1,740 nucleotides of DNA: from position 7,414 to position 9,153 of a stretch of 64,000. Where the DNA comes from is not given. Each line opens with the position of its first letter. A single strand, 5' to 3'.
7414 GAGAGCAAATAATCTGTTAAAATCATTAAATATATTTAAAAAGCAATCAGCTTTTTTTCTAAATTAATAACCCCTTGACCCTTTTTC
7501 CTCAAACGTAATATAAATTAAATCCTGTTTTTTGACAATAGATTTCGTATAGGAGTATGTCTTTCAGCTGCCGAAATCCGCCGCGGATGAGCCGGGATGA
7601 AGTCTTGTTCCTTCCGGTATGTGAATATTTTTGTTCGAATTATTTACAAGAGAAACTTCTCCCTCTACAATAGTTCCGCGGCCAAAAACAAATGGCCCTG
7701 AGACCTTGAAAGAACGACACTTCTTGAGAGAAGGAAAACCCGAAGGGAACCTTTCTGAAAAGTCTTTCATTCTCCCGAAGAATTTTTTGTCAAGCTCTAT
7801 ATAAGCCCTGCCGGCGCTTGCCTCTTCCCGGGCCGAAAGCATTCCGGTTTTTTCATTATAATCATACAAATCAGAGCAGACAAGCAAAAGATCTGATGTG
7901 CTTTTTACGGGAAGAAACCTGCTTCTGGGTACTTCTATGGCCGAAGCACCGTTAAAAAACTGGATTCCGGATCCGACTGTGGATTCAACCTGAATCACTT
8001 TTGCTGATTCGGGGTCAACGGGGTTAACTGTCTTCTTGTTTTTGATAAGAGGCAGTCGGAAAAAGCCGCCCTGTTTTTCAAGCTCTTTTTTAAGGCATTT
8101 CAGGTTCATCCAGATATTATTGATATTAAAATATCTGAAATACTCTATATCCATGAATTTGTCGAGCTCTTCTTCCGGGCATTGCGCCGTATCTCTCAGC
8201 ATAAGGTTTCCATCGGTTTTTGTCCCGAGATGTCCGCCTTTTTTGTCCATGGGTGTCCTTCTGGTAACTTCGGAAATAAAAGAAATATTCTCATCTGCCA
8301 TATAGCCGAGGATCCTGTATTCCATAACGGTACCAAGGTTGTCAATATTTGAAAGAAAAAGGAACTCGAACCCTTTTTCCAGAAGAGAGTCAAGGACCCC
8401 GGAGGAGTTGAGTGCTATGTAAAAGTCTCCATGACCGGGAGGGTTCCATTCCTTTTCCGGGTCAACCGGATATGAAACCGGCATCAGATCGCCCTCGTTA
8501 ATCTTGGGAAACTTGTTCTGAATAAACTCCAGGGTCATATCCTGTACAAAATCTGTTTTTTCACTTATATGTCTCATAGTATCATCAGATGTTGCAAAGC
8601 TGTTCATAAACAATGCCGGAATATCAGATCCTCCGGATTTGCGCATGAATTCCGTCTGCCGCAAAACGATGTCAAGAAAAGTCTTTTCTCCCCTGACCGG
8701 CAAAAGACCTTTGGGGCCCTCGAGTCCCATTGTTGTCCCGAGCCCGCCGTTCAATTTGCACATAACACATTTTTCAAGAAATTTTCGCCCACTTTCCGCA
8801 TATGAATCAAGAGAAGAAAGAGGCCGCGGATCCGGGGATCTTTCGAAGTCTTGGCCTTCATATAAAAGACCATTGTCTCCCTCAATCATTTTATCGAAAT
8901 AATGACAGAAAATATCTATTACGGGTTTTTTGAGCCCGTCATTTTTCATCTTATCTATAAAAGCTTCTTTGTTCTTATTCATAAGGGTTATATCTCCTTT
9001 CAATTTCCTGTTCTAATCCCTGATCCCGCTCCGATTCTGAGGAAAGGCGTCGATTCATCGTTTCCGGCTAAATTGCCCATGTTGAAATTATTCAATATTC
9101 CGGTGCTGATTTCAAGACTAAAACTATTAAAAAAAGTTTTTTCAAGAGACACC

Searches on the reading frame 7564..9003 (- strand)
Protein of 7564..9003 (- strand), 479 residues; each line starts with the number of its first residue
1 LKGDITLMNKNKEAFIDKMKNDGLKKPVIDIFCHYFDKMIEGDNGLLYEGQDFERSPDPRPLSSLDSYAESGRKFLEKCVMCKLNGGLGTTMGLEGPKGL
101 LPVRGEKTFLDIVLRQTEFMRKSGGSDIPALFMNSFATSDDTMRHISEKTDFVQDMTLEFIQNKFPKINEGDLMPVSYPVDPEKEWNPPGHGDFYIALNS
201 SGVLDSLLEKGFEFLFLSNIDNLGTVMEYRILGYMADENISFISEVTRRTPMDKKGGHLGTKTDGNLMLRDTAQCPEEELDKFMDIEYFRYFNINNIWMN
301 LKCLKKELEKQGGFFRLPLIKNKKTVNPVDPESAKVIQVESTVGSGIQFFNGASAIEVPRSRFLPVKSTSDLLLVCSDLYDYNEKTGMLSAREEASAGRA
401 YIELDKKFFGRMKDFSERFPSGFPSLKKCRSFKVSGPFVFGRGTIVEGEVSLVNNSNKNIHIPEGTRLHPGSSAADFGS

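Call 3: search_protein_families(library=pfam, proteins=[window:7564-9003:-], max_evalue=0.01)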
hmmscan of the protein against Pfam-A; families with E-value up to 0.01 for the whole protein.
window:7564-9003:- (479 aa): 1 family
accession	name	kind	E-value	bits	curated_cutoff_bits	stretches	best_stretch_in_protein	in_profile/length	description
PF01704.24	UDPGP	-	2.6e-123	412.2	22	1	60-445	35-411/413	UTP--glucose-1-phosphate uridylyltransferase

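Call 4: search_protein_families(library=ncbifam, proteins=[window:7564-9003:-], max_evalue=0.01)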
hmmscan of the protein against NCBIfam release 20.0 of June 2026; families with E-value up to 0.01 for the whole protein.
window:7564-9003:- (479 aa): 0 families
